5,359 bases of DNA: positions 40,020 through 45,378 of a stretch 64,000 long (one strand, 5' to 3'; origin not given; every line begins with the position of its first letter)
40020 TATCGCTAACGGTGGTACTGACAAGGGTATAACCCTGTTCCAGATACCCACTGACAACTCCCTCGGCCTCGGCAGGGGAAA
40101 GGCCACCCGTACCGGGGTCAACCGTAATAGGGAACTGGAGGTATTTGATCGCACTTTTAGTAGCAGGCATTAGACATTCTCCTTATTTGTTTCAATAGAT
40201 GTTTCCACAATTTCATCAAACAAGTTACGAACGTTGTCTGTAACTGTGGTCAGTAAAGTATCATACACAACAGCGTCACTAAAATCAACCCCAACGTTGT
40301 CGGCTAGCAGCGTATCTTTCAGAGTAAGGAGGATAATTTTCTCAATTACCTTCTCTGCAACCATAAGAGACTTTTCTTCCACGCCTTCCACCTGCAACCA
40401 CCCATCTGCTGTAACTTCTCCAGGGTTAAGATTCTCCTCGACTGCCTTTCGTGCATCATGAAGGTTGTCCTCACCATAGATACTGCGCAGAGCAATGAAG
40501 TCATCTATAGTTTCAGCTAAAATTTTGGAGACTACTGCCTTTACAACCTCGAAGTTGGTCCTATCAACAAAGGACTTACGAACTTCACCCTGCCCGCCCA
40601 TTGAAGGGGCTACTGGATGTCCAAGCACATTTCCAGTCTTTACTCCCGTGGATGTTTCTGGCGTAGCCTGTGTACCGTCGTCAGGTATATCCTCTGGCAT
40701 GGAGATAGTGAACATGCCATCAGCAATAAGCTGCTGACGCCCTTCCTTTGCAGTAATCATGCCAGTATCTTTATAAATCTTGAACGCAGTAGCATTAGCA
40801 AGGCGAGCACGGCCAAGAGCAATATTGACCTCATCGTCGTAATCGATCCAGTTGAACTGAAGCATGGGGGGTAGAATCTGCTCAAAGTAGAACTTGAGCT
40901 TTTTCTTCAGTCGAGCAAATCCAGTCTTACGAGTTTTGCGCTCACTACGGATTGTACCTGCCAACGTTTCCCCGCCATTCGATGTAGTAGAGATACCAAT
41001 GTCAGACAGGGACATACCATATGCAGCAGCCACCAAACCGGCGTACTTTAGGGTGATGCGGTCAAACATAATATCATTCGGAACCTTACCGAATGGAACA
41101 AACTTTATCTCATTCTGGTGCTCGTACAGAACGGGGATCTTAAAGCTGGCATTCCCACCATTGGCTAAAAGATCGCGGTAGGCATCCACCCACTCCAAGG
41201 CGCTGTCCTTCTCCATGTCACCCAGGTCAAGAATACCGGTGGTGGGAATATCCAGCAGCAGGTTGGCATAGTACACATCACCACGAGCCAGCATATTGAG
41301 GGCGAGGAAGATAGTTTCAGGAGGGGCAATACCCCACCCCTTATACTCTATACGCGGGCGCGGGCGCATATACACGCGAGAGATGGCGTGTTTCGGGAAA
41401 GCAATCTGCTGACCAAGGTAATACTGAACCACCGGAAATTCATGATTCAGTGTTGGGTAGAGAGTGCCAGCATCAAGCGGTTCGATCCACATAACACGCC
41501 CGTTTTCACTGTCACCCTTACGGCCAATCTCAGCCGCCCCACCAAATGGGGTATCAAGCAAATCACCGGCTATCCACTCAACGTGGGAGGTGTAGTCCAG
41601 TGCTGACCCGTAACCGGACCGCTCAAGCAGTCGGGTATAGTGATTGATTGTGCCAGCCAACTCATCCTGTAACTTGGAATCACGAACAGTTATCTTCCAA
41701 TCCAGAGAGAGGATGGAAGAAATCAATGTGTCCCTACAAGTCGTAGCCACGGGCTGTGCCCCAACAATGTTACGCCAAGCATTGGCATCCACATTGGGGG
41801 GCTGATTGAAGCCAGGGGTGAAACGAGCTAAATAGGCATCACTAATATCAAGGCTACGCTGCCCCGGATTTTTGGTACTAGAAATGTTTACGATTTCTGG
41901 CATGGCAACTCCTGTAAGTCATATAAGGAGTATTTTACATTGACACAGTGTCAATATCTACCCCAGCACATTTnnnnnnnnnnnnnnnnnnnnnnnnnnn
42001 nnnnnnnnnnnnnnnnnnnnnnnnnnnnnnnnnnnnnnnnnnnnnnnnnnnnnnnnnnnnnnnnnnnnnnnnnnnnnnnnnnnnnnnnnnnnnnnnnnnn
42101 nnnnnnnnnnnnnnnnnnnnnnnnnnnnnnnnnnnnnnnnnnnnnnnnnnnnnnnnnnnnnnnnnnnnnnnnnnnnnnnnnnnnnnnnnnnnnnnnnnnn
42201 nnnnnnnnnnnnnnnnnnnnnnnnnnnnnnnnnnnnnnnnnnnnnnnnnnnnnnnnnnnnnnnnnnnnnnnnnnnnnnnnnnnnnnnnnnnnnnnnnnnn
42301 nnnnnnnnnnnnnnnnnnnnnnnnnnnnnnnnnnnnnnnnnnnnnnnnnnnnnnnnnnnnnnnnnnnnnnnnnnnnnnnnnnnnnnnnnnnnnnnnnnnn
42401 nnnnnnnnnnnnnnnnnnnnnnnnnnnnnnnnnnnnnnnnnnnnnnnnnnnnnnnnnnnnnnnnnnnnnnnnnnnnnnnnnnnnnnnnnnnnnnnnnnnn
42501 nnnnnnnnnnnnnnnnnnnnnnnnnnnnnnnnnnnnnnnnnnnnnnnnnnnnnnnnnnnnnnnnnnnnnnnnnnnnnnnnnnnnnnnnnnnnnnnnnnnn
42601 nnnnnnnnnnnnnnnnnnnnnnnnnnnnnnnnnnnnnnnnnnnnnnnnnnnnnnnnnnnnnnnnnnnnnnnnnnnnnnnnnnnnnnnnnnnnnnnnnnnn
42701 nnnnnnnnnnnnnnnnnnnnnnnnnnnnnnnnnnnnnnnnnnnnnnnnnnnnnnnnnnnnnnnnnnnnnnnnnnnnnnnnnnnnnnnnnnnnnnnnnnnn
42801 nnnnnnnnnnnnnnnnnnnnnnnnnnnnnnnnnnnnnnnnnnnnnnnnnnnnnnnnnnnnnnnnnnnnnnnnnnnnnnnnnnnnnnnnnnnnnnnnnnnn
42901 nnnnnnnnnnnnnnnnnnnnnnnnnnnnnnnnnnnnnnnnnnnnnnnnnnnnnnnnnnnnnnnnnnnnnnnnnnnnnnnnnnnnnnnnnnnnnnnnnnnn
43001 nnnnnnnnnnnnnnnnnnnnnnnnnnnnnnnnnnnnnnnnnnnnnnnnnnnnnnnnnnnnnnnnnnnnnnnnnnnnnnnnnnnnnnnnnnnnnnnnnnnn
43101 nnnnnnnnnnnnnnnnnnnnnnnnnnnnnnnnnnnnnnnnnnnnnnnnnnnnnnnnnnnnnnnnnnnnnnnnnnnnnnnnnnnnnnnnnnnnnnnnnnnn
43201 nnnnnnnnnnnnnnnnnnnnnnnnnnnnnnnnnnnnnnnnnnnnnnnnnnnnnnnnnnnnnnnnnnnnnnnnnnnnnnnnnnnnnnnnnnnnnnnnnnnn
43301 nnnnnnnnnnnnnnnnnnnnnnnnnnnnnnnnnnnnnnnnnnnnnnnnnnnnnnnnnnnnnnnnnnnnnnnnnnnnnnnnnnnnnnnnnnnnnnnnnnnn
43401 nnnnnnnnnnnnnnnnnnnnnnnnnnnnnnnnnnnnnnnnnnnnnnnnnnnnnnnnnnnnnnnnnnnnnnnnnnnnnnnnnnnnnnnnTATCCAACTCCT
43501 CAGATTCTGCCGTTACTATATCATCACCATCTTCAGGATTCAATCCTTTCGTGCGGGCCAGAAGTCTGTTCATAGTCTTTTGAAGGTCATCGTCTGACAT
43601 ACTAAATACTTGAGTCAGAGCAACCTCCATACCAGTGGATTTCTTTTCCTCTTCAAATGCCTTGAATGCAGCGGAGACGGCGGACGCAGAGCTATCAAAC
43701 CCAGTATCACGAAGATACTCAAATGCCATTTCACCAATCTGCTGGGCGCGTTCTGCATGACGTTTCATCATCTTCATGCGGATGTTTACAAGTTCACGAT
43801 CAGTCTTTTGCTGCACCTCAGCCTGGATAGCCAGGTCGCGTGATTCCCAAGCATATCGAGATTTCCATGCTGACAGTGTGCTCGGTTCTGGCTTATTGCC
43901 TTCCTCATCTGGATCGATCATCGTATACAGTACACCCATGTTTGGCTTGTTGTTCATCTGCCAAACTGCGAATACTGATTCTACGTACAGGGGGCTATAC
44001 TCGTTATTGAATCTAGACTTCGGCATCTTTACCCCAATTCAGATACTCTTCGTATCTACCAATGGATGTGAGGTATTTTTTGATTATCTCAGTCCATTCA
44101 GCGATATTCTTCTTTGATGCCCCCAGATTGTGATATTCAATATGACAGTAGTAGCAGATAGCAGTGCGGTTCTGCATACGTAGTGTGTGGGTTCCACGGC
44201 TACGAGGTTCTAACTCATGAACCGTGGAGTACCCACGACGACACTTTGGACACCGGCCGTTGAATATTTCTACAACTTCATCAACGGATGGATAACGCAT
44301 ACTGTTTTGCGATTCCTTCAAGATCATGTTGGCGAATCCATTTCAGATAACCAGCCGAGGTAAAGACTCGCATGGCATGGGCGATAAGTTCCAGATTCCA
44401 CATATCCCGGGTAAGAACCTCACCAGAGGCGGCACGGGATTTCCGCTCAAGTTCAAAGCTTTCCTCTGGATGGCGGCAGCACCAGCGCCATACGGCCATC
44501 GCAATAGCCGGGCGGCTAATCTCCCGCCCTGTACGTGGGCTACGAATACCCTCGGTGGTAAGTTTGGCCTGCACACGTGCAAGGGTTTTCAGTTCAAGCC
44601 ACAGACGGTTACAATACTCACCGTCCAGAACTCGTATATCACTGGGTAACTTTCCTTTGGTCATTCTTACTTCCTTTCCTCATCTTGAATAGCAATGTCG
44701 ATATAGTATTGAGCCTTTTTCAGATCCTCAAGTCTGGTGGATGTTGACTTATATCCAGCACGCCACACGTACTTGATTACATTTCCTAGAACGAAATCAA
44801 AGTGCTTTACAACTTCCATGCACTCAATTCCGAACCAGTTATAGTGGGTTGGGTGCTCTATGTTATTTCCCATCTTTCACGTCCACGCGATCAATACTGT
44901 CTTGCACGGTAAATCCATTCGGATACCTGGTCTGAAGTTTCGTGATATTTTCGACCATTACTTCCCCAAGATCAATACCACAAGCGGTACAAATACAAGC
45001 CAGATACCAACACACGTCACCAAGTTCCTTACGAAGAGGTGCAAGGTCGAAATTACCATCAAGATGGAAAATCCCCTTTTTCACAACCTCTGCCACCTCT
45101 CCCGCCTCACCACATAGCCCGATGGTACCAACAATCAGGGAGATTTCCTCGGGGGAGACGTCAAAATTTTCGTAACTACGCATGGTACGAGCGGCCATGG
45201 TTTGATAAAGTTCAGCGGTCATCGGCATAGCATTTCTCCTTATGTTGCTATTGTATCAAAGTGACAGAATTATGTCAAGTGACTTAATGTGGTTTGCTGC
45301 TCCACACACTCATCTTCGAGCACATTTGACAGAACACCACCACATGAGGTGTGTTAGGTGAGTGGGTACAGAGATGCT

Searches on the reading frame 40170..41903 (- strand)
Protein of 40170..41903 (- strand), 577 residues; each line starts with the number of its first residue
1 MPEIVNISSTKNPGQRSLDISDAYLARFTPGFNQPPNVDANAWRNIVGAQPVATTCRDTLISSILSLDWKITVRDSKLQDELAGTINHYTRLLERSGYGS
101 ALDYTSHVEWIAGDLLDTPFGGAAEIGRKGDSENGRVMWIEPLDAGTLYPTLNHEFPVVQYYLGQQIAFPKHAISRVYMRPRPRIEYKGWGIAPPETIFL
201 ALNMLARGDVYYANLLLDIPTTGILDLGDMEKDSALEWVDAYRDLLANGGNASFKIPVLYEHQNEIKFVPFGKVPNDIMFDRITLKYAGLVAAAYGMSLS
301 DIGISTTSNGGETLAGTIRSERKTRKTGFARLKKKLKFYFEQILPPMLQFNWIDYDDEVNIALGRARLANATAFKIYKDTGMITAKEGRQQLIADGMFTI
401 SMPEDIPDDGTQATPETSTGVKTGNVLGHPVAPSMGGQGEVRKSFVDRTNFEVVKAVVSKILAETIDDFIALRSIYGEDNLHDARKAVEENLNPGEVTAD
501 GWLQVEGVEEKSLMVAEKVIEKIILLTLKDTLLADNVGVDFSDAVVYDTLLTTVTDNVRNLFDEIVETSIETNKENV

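Call 12: search_dna_similar(query=window:40170-41903:-, collection=phages, mode=protein, max_rows=15)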
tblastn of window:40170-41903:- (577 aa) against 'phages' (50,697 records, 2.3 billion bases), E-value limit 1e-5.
Records with a match: 1; places in all: 1; records where one place covers at least 80% of the query: 0.
Best place of each record, by identity: <60% 1.
By first word of the organism name: Thermus 1.
By host as written in the record: Thermus thermophilus HB27 1.
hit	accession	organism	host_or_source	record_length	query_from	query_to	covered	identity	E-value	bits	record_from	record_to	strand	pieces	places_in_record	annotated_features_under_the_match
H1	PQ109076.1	Thermus phage Lalka27a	Thermus thermophilus HB27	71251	164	373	36%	28.6%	1e-5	55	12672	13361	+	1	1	portal protein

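Call 44: search_protein_families(library=pfam, proteins=[window:40170-41903:-], max_evalue=0.001)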
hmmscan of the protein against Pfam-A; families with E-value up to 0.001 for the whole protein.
window:40170-41903:- (577 aa): 0 families

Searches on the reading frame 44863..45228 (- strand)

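Call 44: search_protein_families(library=pfam, proteins=[window:44863-45228:-], max_evalue=0.001)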
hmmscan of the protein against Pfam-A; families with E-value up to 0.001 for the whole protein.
window:44863-45228:- (121 aa): 1 family
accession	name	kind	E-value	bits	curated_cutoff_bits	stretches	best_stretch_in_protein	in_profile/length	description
PF03819.22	MazG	-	8.3e-12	45.7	22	1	38-106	10-74/74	MazG nucleotide pyrophosphohydrolase domain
